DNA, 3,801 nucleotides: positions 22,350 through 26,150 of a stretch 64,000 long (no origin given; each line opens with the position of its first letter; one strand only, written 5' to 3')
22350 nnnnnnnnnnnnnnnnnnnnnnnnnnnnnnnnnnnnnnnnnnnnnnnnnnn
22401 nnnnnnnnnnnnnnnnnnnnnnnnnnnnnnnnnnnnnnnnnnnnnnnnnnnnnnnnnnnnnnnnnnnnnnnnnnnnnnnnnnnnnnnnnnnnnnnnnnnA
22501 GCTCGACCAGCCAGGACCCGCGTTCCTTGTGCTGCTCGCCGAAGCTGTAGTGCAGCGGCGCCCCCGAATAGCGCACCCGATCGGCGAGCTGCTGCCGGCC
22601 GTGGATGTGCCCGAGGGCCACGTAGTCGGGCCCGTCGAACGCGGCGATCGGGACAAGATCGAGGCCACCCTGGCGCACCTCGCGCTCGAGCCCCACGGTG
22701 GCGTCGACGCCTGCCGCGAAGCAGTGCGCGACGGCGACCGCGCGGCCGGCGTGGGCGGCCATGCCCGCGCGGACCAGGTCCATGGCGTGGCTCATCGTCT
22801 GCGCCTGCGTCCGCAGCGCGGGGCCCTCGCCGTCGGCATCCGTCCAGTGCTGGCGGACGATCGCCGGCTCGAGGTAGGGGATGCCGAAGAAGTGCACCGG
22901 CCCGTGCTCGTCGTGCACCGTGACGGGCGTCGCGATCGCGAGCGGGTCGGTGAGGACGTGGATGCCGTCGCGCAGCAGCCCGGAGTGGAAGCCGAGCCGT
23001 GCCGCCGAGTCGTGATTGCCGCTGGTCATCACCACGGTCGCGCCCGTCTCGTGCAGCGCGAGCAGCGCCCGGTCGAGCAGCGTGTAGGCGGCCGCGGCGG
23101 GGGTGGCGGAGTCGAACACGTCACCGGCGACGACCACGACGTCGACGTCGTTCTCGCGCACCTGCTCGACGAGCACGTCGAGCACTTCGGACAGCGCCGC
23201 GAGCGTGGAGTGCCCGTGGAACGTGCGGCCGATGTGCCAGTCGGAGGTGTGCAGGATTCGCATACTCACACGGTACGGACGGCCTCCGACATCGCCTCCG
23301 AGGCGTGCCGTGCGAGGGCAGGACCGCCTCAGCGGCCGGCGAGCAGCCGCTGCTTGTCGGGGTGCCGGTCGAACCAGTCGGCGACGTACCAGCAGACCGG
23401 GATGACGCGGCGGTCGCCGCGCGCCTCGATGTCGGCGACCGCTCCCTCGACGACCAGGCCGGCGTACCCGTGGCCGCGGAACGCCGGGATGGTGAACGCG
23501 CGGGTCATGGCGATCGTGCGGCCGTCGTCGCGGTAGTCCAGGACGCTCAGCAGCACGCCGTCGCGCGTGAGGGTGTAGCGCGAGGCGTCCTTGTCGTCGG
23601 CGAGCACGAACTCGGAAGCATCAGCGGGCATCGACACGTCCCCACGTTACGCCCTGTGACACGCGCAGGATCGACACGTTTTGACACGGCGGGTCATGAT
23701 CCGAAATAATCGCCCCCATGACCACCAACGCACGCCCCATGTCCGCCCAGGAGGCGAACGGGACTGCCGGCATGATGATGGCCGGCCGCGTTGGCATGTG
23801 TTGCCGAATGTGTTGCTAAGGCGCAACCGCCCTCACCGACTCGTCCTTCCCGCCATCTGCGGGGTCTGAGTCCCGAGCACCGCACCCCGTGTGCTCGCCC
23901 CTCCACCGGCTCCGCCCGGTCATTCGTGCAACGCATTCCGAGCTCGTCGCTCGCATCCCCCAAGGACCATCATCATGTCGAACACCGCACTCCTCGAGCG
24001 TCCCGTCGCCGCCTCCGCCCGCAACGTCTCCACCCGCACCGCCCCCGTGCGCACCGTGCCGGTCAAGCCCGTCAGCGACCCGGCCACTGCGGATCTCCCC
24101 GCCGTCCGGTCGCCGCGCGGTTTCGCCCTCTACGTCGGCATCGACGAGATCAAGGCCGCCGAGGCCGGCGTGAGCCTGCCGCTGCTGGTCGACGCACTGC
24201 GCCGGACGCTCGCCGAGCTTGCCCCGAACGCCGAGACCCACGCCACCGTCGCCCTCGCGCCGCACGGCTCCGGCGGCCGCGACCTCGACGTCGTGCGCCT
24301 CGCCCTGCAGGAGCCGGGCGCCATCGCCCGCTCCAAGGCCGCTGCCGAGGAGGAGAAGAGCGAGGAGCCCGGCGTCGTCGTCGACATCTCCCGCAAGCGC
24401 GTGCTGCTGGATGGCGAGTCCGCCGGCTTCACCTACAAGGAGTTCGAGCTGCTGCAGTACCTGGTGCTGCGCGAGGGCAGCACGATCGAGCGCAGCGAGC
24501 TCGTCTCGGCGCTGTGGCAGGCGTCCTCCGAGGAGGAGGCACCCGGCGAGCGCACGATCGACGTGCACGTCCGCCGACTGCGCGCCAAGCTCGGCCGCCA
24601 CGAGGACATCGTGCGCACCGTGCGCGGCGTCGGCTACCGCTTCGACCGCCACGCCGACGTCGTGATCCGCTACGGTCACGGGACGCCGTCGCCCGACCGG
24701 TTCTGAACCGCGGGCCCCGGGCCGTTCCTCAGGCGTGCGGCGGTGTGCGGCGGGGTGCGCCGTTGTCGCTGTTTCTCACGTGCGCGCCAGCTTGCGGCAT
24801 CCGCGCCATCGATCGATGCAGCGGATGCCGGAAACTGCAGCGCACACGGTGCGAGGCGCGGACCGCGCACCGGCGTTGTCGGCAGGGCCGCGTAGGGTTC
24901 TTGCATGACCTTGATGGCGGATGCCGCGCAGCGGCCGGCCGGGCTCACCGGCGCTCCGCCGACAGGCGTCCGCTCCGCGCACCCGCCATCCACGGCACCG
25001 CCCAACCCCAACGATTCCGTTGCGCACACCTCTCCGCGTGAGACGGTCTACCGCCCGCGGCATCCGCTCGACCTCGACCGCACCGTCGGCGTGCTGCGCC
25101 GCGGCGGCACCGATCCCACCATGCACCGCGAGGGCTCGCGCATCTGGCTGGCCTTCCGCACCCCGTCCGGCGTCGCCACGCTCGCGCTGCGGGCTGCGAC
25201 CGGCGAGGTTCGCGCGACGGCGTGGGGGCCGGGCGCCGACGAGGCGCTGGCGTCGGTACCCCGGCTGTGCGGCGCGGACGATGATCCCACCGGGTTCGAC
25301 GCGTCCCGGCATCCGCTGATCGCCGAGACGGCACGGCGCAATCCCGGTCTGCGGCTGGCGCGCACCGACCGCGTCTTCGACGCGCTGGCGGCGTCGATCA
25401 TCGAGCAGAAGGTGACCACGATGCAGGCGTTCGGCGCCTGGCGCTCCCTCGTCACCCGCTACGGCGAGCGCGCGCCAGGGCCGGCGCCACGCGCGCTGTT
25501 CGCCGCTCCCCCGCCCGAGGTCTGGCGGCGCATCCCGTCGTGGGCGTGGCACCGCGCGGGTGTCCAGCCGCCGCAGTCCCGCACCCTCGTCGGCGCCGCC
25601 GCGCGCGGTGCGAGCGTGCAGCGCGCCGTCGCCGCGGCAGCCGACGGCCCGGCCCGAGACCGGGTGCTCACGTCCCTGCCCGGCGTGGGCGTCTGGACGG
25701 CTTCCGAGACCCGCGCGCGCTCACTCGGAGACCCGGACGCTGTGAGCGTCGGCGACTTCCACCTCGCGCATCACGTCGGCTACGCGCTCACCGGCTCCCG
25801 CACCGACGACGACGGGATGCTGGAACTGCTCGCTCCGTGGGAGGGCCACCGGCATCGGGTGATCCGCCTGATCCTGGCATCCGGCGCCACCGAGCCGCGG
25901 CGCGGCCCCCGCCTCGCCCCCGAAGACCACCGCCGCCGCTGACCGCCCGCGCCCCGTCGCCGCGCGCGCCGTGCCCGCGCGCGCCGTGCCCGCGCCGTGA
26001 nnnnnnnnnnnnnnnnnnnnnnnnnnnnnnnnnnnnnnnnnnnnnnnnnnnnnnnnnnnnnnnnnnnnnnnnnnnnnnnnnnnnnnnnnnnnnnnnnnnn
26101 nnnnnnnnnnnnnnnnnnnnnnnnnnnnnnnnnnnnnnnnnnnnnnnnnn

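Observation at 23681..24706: Met/Cys-rich leader peptide controlling an orphan winged-helix regulator: candidate sulfur-amino-acid sensing cascade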

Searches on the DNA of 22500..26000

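Call 3: search_rna_families(source=window, start=22500, end=26000, threshold=evalue, max_evalue=10, show_alignments=3)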
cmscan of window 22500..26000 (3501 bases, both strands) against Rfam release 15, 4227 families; matches with E-value up to 10: 4.
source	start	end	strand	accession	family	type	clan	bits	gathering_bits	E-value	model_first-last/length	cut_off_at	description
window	24779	24845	-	RF03407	MIR531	Gene; miRNA;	-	19.9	70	3.3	1-69/69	no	MIR531 microRNA precursor family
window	23317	23380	+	RF02807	PyrR209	Gene; snRNA; snoRNA; HACA-box;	-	17.5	42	7.4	1-65/65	no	Pyrobaculum sRNA 209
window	25231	25269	+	RF02802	PyrR204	Gene; snRNA; snoRNA; HACA-box;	-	17.2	71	5.2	1-57/57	no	Pyrobaculum sRNA 204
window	23574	23638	-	RF00282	SNORD48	Gene; snRNA; snoRNA; CD-box;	-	14.4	36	8.8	1-63/63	no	Small nucleolar RNA SNORD48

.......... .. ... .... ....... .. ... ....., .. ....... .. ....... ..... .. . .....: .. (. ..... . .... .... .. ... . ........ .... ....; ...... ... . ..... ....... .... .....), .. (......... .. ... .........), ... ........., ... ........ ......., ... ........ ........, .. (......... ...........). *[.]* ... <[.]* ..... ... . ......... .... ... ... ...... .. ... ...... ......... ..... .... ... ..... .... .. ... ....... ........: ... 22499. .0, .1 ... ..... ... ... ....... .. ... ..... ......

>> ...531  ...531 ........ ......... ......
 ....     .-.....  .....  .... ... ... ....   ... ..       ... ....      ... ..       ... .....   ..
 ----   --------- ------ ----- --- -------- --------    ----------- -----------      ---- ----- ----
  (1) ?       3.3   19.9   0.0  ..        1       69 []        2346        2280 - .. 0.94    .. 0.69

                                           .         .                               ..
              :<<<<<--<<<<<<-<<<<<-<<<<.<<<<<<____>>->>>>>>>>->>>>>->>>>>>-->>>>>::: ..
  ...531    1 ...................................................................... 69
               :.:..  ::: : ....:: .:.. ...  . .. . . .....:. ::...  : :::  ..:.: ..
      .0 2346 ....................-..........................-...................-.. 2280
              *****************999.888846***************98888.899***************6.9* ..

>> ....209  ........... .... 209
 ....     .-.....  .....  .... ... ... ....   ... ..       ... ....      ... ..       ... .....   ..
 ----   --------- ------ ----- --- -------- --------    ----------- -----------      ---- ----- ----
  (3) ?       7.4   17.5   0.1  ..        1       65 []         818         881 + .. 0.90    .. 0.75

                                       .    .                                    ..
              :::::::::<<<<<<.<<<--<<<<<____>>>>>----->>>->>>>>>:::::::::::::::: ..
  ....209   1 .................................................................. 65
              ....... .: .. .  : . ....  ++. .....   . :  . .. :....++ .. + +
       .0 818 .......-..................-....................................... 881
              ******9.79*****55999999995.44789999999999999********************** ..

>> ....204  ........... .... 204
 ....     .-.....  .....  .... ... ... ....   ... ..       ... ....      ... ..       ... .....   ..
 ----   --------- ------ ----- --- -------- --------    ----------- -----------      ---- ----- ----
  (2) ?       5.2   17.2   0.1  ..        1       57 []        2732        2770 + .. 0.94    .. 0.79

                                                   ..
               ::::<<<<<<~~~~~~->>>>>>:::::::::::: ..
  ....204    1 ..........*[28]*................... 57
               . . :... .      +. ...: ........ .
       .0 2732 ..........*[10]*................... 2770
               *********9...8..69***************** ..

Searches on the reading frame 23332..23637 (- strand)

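Call 6: search_protein_families(library=pfam, proteins=[window:23332-23637:-], max_evalue=0.1)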
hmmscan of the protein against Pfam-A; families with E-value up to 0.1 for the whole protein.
window:23332-23637:- (102 aa): 2 families
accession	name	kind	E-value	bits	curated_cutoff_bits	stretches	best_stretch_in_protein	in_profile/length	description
PF14542.12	Acetyltransf_CG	-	3.9e-17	62.6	30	1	20-97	1-79/80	GCN5-related N-acetyl-transferase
PF00583.31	Acetyltransf_1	-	0.031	15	20.7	1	16-78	31-96/116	Acetyltransferase (GNAT) family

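Call 7: search_protein_families(library=ncbifam, proteins=[window:23332-23637:-], max_evalue=0.1)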
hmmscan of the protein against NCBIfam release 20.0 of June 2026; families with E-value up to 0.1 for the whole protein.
window:23332-23637:- (102 aa): 0 families

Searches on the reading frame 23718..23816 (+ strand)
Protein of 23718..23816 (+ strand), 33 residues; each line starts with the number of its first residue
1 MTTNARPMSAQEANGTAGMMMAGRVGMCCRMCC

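Call 6: search_protein_families(library=pfam, proteins=[window:23718-23816:+], max_evalue=0.1)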
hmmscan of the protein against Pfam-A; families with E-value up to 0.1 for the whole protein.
window:23718-23816:+ (33 aa): 0 families

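Call 7: search_protein_families(library=ncbifam, proteins=[window:23718-23816:+], max_evalue=0.1)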
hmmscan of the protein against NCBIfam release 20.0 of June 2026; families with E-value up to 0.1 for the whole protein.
window:23718-23816:+ (33 aa): 0 families
